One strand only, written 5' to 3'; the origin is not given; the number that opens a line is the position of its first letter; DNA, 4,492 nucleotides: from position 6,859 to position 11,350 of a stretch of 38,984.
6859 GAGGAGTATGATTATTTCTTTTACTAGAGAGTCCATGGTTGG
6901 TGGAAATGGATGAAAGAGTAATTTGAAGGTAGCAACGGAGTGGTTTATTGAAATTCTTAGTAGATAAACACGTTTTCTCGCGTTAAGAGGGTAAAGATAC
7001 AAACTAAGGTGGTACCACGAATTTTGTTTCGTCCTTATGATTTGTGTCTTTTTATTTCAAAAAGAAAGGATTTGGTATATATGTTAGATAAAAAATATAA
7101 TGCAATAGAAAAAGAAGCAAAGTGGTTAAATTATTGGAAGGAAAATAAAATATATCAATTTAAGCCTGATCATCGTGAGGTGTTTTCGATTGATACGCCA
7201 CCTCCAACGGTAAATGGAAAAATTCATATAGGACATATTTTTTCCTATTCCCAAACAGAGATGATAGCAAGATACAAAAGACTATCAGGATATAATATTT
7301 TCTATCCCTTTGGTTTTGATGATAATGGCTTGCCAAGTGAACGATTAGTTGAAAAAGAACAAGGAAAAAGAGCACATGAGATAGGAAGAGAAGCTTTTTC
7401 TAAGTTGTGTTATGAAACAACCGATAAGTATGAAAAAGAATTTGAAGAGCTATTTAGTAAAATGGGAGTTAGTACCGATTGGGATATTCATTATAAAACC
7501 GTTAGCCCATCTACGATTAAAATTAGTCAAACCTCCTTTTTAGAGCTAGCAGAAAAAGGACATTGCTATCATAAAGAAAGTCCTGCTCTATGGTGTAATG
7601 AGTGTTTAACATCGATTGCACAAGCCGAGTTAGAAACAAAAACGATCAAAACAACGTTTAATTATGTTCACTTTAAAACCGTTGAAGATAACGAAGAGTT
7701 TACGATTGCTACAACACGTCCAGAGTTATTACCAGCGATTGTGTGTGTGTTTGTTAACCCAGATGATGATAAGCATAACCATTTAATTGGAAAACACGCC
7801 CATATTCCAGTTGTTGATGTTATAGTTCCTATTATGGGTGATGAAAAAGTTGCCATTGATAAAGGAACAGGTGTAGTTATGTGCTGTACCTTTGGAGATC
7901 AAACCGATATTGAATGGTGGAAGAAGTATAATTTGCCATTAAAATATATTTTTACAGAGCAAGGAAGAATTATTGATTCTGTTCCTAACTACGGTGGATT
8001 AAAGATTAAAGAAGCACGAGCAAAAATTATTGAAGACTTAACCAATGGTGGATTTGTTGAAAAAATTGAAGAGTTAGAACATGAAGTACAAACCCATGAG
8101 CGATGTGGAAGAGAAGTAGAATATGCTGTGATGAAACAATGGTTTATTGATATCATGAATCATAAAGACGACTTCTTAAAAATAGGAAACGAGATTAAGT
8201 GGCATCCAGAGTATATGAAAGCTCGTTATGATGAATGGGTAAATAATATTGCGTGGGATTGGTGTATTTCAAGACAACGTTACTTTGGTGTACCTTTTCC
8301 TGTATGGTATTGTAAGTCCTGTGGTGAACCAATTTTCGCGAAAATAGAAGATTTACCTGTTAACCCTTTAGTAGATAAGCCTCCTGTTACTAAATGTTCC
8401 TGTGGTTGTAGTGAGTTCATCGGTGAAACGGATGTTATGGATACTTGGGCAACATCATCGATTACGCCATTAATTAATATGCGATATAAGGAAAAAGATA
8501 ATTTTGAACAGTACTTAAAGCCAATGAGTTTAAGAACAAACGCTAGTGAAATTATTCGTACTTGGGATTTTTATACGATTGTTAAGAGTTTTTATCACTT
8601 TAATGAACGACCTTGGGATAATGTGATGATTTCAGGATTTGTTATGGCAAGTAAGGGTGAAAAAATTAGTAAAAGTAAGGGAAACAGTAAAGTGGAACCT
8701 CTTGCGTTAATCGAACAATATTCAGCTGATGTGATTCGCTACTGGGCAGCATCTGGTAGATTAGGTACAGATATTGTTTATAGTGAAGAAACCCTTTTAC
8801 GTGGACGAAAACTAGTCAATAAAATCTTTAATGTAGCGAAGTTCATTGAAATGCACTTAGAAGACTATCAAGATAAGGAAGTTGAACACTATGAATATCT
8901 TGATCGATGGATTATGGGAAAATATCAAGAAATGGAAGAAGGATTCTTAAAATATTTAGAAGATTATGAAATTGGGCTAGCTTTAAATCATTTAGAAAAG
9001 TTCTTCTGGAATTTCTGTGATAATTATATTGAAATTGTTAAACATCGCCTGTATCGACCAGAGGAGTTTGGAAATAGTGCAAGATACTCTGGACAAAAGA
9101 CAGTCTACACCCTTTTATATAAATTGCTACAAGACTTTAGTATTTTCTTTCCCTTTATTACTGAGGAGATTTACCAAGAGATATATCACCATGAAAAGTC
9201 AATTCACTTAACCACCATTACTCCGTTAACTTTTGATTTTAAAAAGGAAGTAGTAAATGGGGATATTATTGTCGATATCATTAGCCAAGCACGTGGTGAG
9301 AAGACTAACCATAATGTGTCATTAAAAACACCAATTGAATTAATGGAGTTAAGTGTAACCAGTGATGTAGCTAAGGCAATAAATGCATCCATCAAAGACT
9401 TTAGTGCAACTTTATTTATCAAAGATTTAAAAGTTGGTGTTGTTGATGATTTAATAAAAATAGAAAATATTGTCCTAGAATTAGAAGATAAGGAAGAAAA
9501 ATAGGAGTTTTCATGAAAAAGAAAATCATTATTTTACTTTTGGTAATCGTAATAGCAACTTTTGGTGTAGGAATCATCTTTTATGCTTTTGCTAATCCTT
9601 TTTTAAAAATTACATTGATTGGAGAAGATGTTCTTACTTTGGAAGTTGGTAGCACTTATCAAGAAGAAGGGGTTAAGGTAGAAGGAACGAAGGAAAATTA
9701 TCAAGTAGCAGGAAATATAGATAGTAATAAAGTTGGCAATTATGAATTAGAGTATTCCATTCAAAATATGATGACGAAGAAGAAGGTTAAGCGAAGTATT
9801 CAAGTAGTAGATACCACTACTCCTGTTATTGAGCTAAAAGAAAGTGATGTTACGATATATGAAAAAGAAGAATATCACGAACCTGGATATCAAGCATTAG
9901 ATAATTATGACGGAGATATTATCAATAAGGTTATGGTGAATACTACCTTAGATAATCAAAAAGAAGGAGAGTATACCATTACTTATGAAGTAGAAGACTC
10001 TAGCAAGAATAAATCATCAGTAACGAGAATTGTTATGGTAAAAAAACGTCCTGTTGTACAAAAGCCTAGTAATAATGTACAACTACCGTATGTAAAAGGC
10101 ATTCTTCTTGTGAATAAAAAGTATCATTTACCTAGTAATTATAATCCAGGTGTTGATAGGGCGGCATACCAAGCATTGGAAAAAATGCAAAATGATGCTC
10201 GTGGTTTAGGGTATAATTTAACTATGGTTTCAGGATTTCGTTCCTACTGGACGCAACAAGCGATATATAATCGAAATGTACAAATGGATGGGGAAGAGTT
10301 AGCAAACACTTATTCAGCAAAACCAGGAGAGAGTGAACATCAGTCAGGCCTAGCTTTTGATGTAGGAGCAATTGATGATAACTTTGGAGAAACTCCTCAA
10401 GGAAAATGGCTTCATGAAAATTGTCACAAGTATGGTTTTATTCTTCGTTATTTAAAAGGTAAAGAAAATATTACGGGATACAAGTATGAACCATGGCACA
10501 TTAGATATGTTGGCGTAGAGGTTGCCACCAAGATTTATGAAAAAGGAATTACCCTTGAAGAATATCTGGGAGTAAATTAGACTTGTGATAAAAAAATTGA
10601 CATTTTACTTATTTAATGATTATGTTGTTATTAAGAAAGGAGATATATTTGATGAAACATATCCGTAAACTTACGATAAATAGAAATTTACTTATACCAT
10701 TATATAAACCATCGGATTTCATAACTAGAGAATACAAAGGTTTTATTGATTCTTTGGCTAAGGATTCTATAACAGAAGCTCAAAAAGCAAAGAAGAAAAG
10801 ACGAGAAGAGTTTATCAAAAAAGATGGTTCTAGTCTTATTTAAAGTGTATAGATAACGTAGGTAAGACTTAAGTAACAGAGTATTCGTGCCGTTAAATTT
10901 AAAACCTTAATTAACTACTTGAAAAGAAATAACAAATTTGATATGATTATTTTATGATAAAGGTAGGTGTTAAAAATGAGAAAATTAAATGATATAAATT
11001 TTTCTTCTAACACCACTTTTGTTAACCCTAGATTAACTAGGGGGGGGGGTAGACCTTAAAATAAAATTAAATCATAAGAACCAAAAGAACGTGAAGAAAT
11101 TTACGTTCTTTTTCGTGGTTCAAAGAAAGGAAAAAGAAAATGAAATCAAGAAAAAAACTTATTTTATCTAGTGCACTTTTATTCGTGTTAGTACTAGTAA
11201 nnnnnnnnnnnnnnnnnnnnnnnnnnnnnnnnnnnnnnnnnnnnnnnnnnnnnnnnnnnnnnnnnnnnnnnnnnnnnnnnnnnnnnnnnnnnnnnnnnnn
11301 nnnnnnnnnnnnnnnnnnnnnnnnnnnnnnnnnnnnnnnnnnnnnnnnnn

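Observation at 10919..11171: Promoter, G10 mini-ORF and terminator module: candidate phase-variable, translation-coupled attenuator for the LRR surface protein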

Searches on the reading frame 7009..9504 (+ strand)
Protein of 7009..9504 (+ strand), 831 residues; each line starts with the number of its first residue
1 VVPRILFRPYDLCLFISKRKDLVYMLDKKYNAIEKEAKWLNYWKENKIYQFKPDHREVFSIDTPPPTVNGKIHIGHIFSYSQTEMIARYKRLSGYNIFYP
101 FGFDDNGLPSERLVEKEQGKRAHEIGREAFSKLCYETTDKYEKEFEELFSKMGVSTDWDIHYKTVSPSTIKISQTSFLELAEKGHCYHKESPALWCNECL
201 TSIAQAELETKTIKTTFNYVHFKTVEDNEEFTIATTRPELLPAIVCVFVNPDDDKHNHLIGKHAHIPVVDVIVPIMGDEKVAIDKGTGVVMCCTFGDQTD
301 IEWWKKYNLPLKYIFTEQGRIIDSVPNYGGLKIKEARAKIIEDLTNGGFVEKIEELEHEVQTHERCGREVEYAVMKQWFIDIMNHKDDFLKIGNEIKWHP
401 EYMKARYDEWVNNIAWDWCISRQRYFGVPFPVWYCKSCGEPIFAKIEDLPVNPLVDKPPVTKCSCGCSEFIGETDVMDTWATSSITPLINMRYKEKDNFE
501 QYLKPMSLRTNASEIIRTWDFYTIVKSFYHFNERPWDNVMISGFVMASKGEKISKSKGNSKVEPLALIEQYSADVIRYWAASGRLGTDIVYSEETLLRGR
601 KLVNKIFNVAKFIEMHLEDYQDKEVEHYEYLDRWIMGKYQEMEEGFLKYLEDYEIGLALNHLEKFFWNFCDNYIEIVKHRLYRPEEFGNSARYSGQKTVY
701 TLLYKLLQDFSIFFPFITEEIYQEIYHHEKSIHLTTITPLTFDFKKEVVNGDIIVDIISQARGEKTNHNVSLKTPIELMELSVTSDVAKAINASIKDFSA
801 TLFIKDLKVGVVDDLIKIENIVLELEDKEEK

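Call 8: search_protein_families(library=pfam, proteins=[window:7009-9504:+], max_evalue=0.01)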
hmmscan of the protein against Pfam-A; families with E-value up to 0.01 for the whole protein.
window:7009-9504:+ (831 aa): 5 families
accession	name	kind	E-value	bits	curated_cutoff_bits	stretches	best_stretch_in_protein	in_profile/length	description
PF00133.28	tRNA-synt_1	-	1.7e-86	291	22.7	1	38-589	1-411/414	tRNA synthetases class I (I, L, M and V)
PF08264.19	Anticodon_1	-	1.6e-25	90.2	25.1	1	632-778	1-146/148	Anticodon-binding domain of tRNA ligase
PF09334.17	tRNA-synt_1g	-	5.5e-22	78.5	20.1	2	61-209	3-136/391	tRNA synthetases class I (M)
PF13603.12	tRNA-synt_1_2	-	2.9e-08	33.9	25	1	257-319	82-144/185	Leucyl-tRNA synthetase, editing domain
PF01406.26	tRNA-synt_1e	-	4e-07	30.1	27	0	63-190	14-125/301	tRNA synthetases class I (C) catalytic domain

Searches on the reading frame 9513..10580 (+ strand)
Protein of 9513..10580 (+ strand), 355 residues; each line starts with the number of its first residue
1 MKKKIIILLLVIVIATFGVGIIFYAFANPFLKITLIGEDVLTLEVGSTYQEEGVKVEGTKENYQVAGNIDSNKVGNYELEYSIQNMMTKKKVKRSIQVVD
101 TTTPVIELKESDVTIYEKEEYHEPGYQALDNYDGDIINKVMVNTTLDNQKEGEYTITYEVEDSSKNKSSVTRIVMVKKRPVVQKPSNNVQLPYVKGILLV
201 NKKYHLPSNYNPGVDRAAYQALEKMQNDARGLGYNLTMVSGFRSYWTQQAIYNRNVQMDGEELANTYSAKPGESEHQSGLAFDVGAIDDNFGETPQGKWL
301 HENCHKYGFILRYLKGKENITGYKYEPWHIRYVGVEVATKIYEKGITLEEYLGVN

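Call 8: search_protein_families(library=pfam, proteins=[window:9513-10580:+], max_evalue=0.01)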
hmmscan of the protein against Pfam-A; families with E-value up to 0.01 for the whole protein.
window:9513-10580:+ (355 aa): 3 families
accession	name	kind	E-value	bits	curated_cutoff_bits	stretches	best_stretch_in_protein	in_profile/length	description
PF02557.22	VanY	-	2.2e-42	144.4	25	1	214-334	4-131/132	D-alanyl-D-alanine carboxypeptidase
PF16403.11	Bact_surface_Ig-like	-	9.4e-28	96.5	27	2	110-176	6-71/71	Bacterial surface protein, Ig-like domain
PF07523.18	Big_3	-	1.5e-05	25.6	21.2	0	59-90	33-64/68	Bacterial Ig-like domain (group 3)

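Call 31: find_encoding_contigs(protein=window:9513-10580:+, flank=2500, max_places=10)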
Protein window:9513-10580:+ (355 aa): 6 contigs read that carry it; 2 places shown.
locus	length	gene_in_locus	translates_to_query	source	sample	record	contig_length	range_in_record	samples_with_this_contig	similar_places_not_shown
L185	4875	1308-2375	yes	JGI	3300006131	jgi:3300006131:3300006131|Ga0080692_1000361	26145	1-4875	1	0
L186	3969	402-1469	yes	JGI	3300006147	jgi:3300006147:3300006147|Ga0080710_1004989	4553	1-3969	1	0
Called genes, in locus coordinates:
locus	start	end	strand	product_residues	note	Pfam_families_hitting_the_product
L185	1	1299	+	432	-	?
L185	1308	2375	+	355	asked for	PF16403:Bact_surface_Ig-like, PF07523:Big_3 (faint), PF16403:Bact_surface_Ig-like, PF02557:VanY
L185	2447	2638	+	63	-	-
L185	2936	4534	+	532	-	PF13306:LRR_5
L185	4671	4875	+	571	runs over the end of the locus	-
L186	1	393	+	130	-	?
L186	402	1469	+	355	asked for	PF16403:Bact_surface_Ig-like, PF07523:Big_3 (faint), PF16403:Bact_surface_Ig-like, PF02557:VanY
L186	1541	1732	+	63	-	-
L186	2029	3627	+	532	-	PF13306:LRR_5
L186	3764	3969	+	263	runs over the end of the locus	?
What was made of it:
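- Tried and rejected: The VanY look-up returned the same two contigs as before (call 31).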

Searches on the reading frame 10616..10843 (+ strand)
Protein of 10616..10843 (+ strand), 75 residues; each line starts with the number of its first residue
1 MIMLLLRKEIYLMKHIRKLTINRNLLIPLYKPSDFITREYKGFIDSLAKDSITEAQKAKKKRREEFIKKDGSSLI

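Call 8: search_protein_families(library=pfam, proteins=[window:10616-10843:+], max_evalue=0.01)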
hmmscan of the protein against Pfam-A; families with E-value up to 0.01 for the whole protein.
window:10616-10843:+ (75 aa): 0 families

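Call 10: find_encoding_contigs(protein=window:10616-10843:+, flank=3000, max_places=10)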
Protein window:10616-10843:+ (75 aa): no gene with exactly this product is on record in the collection.

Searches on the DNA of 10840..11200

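Call 63: search_rna_families(source=window, start=10840, end=11200, threshold=evalue, max_evalue=1)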
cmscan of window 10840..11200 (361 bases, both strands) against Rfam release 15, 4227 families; matches with E-value up to 1: 1.
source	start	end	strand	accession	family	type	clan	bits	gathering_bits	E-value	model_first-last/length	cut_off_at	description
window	10982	11116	+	RF02449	ncr1015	Gene; sRNA;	-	22.4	60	0.63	1-121/121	no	Bacillus sRNA ncr1015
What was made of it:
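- On Known cis-regulatory RNA families (Rfam): The best permissive hit is ncr1015, 22 bits against 60 needed, E = 0.63 (call 63).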
